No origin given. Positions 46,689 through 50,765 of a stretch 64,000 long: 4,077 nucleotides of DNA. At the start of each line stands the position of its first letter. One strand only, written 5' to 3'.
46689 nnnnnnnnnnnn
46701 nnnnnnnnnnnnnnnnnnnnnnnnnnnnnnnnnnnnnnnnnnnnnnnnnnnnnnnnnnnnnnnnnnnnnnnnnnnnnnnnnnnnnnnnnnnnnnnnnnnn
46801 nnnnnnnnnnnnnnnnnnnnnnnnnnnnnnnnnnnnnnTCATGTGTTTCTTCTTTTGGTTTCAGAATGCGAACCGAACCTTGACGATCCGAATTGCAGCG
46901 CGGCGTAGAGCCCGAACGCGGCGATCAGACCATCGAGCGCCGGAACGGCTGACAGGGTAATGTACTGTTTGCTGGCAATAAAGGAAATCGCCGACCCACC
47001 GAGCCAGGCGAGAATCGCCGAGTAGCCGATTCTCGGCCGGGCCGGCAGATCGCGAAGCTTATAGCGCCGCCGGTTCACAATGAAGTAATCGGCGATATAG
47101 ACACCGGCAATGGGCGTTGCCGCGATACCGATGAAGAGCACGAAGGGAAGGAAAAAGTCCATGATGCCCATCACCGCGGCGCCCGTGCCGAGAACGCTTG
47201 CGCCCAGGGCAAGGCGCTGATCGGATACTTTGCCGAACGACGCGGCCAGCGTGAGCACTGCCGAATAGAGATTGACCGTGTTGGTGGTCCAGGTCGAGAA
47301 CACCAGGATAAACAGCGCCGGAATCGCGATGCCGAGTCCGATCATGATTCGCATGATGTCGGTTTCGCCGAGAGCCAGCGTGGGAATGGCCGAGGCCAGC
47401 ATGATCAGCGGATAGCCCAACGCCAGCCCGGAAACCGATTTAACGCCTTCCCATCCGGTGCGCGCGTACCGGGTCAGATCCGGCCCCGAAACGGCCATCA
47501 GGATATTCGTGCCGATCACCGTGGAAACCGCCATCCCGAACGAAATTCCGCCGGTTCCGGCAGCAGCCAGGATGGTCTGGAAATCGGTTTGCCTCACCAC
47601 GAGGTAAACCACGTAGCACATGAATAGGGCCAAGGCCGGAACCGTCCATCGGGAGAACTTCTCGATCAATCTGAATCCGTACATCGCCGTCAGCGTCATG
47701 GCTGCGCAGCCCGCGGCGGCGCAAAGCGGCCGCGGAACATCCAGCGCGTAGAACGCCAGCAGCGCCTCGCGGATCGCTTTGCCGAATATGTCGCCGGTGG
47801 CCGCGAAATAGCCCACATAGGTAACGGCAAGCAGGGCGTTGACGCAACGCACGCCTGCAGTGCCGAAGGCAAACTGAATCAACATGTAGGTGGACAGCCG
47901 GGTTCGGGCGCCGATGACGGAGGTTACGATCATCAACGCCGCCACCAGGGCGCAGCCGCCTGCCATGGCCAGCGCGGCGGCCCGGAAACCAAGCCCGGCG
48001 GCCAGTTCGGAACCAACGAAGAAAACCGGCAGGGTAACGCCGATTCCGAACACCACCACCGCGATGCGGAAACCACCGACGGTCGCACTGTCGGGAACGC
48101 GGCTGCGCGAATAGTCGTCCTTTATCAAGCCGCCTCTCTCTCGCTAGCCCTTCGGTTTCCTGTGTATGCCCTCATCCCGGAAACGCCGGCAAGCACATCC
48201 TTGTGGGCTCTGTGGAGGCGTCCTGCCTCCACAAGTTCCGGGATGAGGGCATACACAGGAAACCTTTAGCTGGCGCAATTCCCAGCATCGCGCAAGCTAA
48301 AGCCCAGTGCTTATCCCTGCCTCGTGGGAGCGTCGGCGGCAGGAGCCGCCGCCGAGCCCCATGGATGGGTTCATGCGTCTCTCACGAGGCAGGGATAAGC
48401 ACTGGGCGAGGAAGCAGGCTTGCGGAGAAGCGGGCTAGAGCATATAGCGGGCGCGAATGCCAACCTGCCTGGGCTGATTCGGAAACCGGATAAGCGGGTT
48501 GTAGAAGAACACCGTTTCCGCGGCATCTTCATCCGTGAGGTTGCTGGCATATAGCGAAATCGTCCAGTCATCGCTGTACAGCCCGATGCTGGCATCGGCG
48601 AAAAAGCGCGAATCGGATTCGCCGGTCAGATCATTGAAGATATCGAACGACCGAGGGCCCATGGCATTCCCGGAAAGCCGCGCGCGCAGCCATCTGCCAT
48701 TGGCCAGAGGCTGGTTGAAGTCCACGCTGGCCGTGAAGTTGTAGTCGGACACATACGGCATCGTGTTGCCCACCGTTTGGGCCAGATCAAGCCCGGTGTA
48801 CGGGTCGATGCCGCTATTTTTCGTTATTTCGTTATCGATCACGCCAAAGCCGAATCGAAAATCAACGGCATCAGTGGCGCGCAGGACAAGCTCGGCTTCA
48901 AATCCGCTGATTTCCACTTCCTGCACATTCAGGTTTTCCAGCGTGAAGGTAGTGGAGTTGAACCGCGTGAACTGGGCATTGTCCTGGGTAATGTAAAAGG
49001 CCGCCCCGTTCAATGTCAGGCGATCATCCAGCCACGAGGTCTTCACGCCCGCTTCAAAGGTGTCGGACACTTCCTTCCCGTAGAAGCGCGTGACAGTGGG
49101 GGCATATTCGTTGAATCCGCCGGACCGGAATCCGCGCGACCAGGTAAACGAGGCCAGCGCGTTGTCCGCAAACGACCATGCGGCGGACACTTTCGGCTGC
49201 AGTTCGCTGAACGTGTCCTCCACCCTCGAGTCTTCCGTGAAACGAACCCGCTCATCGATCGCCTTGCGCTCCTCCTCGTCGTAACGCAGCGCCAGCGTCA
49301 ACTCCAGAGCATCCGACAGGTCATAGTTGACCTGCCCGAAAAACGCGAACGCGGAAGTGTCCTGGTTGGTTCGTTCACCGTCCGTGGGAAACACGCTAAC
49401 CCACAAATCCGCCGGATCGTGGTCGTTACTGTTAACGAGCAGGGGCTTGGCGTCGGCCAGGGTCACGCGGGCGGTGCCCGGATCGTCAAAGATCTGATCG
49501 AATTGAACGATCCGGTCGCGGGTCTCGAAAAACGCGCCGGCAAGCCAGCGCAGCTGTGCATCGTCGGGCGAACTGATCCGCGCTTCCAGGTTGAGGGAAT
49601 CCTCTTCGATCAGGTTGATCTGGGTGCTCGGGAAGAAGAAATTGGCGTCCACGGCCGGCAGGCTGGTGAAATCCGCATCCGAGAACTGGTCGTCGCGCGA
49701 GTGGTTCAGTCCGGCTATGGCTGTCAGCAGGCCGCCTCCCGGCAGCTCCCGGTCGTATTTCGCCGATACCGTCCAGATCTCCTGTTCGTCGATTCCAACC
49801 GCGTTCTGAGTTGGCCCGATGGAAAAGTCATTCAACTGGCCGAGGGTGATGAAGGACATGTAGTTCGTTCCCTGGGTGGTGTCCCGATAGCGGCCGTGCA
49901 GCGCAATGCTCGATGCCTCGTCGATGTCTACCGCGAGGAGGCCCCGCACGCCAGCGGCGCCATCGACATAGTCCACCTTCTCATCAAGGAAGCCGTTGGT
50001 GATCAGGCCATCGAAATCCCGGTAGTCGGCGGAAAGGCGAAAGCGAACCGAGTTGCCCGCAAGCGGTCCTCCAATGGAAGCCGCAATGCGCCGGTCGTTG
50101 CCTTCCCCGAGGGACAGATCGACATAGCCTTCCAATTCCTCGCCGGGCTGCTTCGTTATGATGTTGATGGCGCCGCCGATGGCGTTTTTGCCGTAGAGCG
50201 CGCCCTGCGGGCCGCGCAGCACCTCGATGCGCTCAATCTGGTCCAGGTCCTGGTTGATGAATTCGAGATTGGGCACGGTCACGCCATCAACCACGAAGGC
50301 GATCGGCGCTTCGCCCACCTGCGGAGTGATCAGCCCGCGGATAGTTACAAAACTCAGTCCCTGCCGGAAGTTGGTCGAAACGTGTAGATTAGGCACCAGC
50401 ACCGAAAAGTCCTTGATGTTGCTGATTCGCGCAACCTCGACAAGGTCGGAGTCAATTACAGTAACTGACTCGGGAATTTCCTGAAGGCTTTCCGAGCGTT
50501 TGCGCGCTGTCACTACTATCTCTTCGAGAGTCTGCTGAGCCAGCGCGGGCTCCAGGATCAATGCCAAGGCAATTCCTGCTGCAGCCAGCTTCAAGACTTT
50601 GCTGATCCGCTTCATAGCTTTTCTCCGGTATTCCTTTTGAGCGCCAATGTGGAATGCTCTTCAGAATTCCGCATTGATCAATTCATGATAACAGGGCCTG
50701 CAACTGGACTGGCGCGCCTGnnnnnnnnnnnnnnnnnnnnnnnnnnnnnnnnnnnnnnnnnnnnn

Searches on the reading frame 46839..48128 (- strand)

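Call 55: search_protein_families(library=pfam, proteins=[window:46839-48128:-])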
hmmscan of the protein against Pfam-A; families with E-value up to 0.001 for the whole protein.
window:46839-48128:- (429 aa): 1 family
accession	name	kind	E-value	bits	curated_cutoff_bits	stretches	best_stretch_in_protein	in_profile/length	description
PF02133.21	Transp_cyt_pur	-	3e-24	86.1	23.5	1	22-393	14-424/440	Permease for cytosine/purines, uracil, thiamine, allantoin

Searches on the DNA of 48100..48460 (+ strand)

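Call 9: search_rna_families(source=window, start=48100, end=48460, threshold=evalue, max_evalue=10)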
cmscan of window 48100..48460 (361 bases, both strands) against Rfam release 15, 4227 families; matches with E-value up to 10: 13.
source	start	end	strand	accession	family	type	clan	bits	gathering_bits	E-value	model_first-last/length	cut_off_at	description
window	48154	48264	-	RF04011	mir-8515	Gene; miRNA;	-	40.3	100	2.2e-06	1-92/92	no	mir-8515 microRNA precursor family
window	48154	48264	+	RF04011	mir-8515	Gene; miRNA;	-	40.2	100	2.3e-06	1-92/92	no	mir-8515 microRNA precursor family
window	48147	48275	-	RF03302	mir-6133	Gene; miRNA;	-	32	79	0.00023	1-104/104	no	mir-6133 microRNA precursor family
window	48303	48407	+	RF03175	MIR3454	Gene; miRNA;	-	26.7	142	0.002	1-147/147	no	MIR3454 microRNA precursor family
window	48302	48407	-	RF03175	MIR3454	Gene; miRNA;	-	24.5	142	0.0076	33-114/147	no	MIR3454 microRNA precursor family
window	48301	48408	-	RF04135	MIR5062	Gene; miRNA;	-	17.8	140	0.57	1-158/158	no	MIR5062 microRNA precursor family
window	48155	48259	+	RF03565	mir-1282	Gene; miRNA;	-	16.5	107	1.5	1-101/101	no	mir-1282 microRNA precursor family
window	48330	48352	-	RF03847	mir-1538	Gene; miRNA;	-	13.9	78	6.9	20-42/58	no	mir-1538 microRNA precursor family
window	48258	48315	+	RF02353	BjrC68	Gene; sRNA;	-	13.8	39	0.54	1-82/82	no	Bradyrhizobiaceae sRNA BjrC68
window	48138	48219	+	RF01668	P10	Gene; sRNA;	-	13.2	37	2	1-72/72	no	Pseudomonas sRNA P10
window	48155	48237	+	RF02791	CcsR1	Gene; sRNA;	-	10.5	65.3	7.9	1-83/83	no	Conserved CCUCCUCCC motif stress-induced RNA 1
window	48235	48292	-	RF01122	sR39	Gene; snRNA; snoRNA; CD-box;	-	10.2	50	4.3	1-56/56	no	Small nucleolar RNA sR39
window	48305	48460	+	RF02250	Six3os1_5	Gene; lncRNA;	-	6.3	50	7.7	1-170/272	3'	Six3os1 conserved region 5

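Call 78: search_dna_similar(query=window:48302-48407:+, collection=plasmids, mode=distant, max_evalue=0.01, max_rows=15)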
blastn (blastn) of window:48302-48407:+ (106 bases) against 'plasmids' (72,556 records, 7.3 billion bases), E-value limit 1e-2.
No match.

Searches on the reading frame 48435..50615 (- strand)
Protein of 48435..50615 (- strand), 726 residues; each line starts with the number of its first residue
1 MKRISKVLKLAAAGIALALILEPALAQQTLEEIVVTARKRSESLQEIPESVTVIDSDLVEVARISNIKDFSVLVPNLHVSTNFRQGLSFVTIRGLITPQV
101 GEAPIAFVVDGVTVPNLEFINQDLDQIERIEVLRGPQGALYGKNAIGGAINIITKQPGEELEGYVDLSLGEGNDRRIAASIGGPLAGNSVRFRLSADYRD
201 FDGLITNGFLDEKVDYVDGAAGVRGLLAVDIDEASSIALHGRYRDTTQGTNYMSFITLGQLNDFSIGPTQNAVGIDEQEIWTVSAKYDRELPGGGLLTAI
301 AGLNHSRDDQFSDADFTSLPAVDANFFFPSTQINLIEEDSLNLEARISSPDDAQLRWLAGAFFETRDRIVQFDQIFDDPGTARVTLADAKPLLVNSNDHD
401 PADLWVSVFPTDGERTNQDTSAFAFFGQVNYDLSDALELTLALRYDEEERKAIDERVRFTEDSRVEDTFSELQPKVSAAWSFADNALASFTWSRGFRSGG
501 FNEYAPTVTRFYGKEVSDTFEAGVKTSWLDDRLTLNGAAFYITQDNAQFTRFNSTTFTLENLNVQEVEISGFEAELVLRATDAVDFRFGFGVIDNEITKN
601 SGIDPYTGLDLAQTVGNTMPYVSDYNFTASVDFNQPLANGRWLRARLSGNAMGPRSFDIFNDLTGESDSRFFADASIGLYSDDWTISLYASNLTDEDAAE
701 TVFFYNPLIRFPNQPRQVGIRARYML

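Call 55: search_protein_families(library=pfam, proteins=[window:48435-50615:-])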
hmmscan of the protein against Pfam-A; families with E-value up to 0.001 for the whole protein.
window:48435-50615:- (726 aa): 2 families
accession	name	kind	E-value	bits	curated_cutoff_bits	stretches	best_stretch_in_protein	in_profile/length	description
PF00593.30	TonB_dep_Rec_b-barrel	-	5.5e-41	142.3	27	1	232-693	10-436/436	TonB dependent receptor-like, beta-barrel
PF07715.20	Plug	-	1.4e-19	71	23.9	1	44-149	2-107/107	TonB-dependent Receptor Plug Domain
